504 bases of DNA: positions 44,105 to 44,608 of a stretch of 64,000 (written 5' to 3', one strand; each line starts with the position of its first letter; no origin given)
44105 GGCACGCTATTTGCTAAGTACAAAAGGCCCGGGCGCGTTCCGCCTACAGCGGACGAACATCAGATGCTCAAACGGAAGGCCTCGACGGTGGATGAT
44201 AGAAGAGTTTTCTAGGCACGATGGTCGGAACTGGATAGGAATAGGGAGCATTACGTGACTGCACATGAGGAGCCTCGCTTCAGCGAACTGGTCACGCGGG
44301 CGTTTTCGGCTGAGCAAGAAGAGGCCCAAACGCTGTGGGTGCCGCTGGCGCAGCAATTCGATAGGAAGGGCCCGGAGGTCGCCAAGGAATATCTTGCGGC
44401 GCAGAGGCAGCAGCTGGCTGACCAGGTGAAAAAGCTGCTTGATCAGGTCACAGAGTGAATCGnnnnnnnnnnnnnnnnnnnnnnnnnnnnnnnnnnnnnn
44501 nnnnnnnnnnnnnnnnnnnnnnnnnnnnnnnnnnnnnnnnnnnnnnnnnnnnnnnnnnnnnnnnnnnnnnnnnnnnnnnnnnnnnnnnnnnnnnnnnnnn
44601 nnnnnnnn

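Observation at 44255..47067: Compact three-gene cassette (67-aa helical protein, Rad50/SMC-like ATPase with a CxxC hook, Hjc/PD-(D/E)xK-like protein): candidate uncharacterised defence-type system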

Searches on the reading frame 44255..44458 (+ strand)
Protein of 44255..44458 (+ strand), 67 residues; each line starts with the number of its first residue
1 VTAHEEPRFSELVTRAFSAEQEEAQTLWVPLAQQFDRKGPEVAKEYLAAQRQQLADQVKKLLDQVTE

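Call 3: search_protein_families(library=pfam, proteins=[window:44255-44458:+], max_evalue=1)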
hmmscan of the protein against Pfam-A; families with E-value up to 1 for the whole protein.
window:44255-44458:+ (67 aa): 1 family
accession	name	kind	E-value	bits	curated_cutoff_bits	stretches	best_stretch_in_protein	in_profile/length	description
PF16733.10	NRho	-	0.028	15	27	0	19-35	32-48/69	Rhomboid N-terminal domain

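Call 4: search_protein_families(library=padloc, proteins=[window:44255-44458:+], max_evalue=1)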
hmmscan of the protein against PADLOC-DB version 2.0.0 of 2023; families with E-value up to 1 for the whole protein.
window:44255-44458:+ (67 aa): 0 families

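Call 5: search_protein_families(library=ncbifam, proteins=[window:44255-44458:+], max_evalue=1)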
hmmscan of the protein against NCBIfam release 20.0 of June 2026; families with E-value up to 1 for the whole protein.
window:44255-44458:+ (67 aa): 1 family
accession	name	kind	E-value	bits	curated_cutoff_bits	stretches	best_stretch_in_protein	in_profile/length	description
NF009710.0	PRK13239.1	equivalog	0.032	13.6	193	1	15-66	10-61/210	alkylmercury lyase MerB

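Call 12: find_homologous_proteins(query=window:44255-44458:+, max_evalue=0.01)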
Query window:44255-44458:+ (67 aa): 16 proteins with E <= 0.01 among 17 candidates.
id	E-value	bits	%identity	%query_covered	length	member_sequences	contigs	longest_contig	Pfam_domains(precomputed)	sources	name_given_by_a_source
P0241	8.2e-35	134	100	100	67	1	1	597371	-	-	-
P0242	2.5e-24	101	78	100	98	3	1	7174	-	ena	-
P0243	3.6e-24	101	77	97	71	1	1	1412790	-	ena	-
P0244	2.9e-22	95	77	96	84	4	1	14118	-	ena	-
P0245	5.2e-22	94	72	96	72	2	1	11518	-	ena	-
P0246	1.5e-21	93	76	94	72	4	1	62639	-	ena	-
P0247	3.4e-21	92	75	100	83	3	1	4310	-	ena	-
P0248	5.5e-21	91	72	96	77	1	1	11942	-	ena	-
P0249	9.5e-21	90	72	100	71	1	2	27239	-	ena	-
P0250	2.7e-20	89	69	100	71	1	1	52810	-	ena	-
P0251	1.0e-19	87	69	100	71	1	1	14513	-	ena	-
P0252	1.5e-19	86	72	100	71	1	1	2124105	-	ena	-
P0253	1.2e-18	84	84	76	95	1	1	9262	-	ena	-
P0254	1.3e-16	77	63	100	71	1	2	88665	-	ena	-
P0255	1.5e-15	74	61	100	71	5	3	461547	-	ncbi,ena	-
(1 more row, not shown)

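Call 70: search_solved_structures(query=A6, max_evalue=10, show_alignments=3)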
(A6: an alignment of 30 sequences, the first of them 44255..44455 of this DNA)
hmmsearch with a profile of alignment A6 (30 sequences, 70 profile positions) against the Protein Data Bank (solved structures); distinct sequences matched with E-value up to 10: 25.
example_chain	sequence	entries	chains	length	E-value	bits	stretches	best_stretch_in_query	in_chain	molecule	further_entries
6x8n_A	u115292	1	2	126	0.021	17.9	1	29-67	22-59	De novo designed ABLE protein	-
9taq_A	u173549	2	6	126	0.03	17.4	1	29-67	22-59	De novo photoenzyme variant ABLE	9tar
9dm3_A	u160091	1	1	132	0.047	16.7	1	22-65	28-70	naphthalenediimide binding protein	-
6w6x_A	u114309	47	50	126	0.064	16.3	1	29-67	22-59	De novo designed ABLE protein | De novo designed ABLE | D-ABLE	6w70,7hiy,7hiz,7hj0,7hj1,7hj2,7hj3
5apq_A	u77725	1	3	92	0.15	15.1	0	44-64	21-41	GENERAL CONTROL PROTEIN GCN4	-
5aps_A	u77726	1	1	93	0.16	15.1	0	44-64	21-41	GENERAL CONTROL PROTEIN GCN4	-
8wt6_A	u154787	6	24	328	0.16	15.1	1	31-60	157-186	IS621 transposase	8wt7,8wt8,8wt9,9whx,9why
5apx_A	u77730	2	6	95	0.16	15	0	44-64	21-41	GENERAL CONTROL PROTEIN GCN4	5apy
7unh_A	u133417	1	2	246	0.17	14.9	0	42-69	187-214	SP2 designed chlorophyll dimer protein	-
7uni_A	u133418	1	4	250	0.18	14.9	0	42-69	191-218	SP2-ZnPPaM designed chlorophyll dimer protein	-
5apu_A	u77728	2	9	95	0.18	14.9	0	44-64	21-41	GENERAL CONTROL PROTEIN GCN4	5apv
5apt_A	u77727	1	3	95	0.22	14.6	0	44-64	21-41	GENERAL CONTROL PROTEIN GCN4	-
9dwa_A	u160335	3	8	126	0.27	14.3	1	29-67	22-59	De novo designed FABLE protein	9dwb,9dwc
1p9i_A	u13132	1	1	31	0.32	14.1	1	41-65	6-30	cortexillin I/GCN4 hybrid peptide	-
5apw_A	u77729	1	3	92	0.4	13.8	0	44-64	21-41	GENERAL CONTROL PROTEIN GCN4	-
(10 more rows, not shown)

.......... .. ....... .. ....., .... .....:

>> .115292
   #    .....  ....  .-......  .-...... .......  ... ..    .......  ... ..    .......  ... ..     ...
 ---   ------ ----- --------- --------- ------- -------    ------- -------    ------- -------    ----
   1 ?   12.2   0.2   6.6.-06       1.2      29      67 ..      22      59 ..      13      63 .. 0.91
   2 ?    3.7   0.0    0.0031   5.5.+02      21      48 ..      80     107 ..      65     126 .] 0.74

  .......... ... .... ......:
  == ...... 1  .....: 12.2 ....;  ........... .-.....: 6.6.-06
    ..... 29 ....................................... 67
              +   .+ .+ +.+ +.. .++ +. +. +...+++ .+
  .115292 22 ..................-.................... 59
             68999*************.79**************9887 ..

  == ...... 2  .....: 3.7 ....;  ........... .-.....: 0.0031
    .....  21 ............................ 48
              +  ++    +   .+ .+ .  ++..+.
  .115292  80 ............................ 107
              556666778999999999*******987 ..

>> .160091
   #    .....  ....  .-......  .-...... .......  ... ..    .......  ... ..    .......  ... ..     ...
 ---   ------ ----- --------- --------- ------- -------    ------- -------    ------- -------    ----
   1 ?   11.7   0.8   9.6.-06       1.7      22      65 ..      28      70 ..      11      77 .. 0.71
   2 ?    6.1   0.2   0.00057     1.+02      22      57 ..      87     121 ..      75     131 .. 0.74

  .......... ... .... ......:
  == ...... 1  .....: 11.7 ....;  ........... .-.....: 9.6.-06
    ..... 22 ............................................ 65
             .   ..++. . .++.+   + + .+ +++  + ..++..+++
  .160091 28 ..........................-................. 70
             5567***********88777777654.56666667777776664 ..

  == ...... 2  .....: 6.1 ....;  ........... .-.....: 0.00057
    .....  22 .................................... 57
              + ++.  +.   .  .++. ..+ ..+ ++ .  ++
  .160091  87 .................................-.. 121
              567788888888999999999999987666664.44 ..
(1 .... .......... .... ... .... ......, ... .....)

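Call 71: search_protein_families(library=padloc, alignment_id=A6, max_evalue=1)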
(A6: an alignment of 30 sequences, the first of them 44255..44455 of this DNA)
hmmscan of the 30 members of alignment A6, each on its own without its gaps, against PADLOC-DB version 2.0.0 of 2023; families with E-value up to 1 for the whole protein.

A. member 1, window:44255-44455:+ (67 aa): 0 families

B. families by the number of members that match (of 30 scanned): 1 family
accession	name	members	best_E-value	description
PDLC01834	CARF2--CARF_HEPN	1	0.043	-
